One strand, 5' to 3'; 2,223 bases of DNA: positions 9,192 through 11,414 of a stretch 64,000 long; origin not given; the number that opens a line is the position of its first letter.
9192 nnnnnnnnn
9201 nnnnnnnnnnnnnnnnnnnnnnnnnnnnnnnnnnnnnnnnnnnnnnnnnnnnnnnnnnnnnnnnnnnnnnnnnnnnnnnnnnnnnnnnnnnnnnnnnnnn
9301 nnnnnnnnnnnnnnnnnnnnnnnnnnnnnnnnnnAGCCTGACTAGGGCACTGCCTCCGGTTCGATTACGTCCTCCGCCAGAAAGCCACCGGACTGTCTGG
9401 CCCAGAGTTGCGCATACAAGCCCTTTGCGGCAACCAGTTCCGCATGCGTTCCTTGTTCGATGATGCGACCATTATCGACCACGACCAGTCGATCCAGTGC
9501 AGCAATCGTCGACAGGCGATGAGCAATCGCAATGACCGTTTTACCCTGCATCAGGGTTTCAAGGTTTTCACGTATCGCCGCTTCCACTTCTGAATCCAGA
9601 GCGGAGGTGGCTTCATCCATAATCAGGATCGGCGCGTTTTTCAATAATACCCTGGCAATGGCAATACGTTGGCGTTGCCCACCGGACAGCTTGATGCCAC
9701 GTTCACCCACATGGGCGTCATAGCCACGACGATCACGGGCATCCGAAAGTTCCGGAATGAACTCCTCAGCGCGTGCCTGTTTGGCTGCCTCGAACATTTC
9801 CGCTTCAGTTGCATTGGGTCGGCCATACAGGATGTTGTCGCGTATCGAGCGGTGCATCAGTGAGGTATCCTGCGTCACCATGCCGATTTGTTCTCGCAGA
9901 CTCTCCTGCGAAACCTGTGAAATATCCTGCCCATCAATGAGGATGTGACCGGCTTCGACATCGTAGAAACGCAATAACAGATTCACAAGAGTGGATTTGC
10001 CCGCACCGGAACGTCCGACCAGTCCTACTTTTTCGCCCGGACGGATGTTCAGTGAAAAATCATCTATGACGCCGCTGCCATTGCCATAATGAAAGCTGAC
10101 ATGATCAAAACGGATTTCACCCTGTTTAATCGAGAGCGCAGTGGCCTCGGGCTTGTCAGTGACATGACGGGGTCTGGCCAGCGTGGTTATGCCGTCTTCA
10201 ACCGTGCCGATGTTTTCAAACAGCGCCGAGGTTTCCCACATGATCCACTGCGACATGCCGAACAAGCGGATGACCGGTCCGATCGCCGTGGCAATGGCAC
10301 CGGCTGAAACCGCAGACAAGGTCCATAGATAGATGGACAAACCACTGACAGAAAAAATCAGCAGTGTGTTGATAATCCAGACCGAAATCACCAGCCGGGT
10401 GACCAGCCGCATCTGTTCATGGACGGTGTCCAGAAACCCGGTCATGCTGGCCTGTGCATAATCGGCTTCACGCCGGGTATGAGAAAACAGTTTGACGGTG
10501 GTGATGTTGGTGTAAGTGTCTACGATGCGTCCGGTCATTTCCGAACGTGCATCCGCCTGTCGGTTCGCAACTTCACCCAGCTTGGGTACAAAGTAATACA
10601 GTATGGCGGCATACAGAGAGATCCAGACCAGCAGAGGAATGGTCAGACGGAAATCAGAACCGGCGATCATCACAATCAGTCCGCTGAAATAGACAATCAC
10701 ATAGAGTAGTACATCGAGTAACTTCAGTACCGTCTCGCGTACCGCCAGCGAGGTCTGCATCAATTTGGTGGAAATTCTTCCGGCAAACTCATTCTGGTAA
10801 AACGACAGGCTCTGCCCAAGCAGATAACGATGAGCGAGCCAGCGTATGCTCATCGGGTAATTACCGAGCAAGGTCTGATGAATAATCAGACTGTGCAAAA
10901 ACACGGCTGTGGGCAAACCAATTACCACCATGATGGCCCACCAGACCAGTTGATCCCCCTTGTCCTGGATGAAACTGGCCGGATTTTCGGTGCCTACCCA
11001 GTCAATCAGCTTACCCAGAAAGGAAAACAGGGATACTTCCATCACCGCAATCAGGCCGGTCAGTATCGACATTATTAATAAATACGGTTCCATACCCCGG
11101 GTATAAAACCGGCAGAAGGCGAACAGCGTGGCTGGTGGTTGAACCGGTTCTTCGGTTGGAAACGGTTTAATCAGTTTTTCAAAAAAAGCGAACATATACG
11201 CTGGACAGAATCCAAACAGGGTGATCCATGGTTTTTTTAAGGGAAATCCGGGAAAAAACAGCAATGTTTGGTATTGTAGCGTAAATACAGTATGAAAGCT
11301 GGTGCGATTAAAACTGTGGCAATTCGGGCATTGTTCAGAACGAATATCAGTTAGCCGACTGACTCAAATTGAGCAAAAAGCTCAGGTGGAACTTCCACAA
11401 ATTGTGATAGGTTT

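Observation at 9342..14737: NdvB-like GH17+GT2 fusion (beta-glucan synthase/transglycosylase) with divergent ABC exporter and a downstream orphan membrane protein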

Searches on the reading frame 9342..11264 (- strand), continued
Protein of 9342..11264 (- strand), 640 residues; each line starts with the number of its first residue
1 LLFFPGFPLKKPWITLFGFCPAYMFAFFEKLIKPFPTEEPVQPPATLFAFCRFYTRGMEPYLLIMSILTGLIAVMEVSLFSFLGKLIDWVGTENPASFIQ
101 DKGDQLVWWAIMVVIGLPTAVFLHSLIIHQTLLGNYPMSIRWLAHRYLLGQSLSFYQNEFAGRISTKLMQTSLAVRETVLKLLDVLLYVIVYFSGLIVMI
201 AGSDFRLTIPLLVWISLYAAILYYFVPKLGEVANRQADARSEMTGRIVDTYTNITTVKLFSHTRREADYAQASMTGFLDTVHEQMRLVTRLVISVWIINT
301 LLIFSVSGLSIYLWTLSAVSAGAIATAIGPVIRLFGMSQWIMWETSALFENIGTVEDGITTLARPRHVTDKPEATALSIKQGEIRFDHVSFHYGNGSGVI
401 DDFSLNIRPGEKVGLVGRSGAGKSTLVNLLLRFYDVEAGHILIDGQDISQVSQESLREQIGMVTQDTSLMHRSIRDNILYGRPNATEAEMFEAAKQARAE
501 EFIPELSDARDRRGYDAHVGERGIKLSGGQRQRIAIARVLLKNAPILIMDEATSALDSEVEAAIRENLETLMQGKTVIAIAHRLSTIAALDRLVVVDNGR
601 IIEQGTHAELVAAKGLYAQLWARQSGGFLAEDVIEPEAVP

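Call 44: find_encoding_contigs(protein=P0268, flank=8000, max_places=4)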
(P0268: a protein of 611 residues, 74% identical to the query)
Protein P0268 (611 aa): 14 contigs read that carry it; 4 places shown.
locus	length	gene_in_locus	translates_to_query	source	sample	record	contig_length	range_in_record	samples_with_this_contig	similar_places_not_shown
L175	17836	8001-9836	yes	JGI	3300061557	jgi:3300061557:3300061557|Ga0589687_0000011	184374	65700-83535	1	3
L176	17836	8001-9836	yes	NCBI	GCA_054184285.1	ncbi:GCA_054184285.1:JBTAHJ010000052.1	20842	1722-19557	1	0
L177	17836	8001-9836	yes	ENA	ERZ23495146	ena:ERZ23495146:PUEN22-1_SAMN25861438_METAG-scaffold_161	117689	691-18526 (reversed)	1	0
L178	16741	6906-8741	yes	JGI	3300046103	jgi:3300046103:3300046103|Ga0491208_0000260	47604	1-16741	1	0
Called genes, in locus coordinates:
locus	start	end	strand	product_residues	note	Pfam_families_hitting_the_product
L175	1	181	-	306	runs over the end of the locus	PF03401:TctC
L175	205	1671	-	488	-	PF03972:MmgE_PrpD_N, PF19305:MmgE_PrpD_C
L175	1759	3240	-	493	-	PF01970:TctA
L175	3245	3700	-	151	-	PF07331:TctB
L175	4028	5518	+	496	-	PF00939:Na_sulph_symp, PF03600:CitMHS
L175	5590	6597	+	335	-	PF04307:YdjM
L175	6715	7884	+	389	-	PF07995:GSDH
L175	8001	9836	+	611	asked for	PF00664:ABC_membrane, PF00005:ABC_tran, PF02463:SMC_N (weak)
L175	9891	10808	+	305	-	PF00850:Hist_deacetyl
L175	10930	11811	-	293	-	PF23678:YqhI, PF01738:DLH, PF00326:Peptidase_S9 (faint), PF08840:BAAT_C (weak)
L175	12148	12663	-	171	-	PF22381:Staph_reg_Sar_Rot, PF01047:MarR, PF12802:MarR_2, PF13412:HTH_24 (weak), PF13463:HTH_27 (faint)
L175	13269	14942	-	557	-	PF12796:Ank_2, PF13637:Ank_4, PF00023:Ank (weak), PF12796:Ank_2, PF13637:Ank_4 (weak), PF12796:Ank_2, PF12796:Ank_2, PF00023:Ank, +7 more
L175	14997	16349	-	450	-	PF07586:HXXSHH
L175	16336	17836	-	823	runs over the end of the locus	PF13442:Cytochrome_CBB3 (faint), PF07635:PSCyt1 (faint), PF07626:PSD3, PF07637:PSD5, PF07631:PSD4, PF07627:PSCyt3, PF07624:PSD2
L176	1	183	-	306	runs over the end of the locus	PF03401:TctC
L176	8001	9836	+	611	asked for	PF00664:ABC_membrane, PF00005:ABC_tran, PF02463:SMC_N (weak)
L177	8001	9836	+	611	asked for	PF00664:ABC_membrane, PF00005:ABC_tran, PF02463:SMC_N (weak)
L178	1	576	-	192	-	?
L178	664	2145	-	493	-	PF01970:TctA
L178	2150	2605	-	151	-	PF07331:TctB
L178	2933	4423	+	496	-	PF00939:Na_sulph_symp, PF03600:CitMHS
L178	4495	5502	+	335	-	PF04307:YdjM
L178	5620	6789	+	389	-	PF07995:GSDH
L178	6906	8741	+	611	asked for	PF00664:ABC_membrane, PF00005:ABC_tran, PF02463:SMC_N (weak)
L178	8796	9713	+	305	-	PF00850:Hist_deacetyl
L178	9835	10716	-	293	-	PF23678:YqhI, PF01738:DLH, PF00326:Peptidase_S9 (faint), PF08840:BAAT_C (weak)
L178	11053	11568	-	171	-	PF22381:Staph_reg_Sar_Rot, PF01047:MarR, PF12802:MarR_2, PF13412:HTH_24 (weak), PF13463:HTH_27 (faint)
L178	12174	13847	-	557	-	PF12796:Ank_2, PF13637:Ank_4, PF00023:Ank (weak), PF12796:Ank_2, PF13637:Ank_4 (weak), PF12796:Ank_2, PF12796:Ank_2, PF00023:Ank, +7 more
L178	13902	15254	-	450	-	PF07586:HXXSHH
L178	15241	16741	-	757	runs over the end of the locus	PF07626:PSD3, PF07637:PSD5, PF07631:PSD4, PF07627:PSCyt3, PF07624:PSD2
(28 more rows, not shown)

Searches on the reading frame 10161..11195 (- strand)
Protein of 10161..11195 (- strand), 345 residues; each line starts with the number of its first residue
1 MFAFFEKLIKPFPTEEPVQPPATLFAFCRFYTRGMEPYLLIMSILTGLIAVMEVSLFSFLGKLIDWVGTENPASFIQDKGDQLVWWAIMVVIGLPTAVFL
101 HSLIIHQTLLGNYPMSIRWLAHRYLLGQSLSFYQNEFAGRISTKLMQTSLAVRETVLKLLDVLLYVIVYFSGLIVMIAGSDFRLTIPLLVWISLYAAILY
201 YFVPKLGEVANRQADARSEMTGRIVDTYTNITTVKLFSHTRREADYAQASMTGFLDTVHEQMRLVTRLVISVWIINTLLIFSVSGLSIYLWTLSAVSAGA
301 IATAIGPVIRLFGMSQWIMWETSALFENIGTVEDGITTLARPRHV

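Call 58: search_solved_structures(query=window:10161-11195:-, max_evalue=0.001)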
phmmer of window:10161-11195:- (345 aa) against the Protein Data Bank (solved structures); distinct sequences matched with E-value up to 0.001: 1.
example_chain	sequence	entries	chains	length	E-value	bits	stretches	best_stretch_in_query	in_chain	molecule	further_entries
2hyd_A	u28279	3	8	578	1.8e-07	33.9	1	90-327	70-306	ABC transporter homolog | Multidrug export ATP-binding/permease protein SAV1866 | CYSTIC FIBROSIS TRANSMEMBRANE CONDUCTANCE REGULATOR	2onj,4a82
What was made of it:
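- The ABC membrane domain matches only Sav1866 among solved structures, at E=1.8e-7 (call 58).
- Tried and rejected: ABC membrane domain alone against the PDB: only Sav1866 matched (call 58), so it gives no clue to the substrate.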
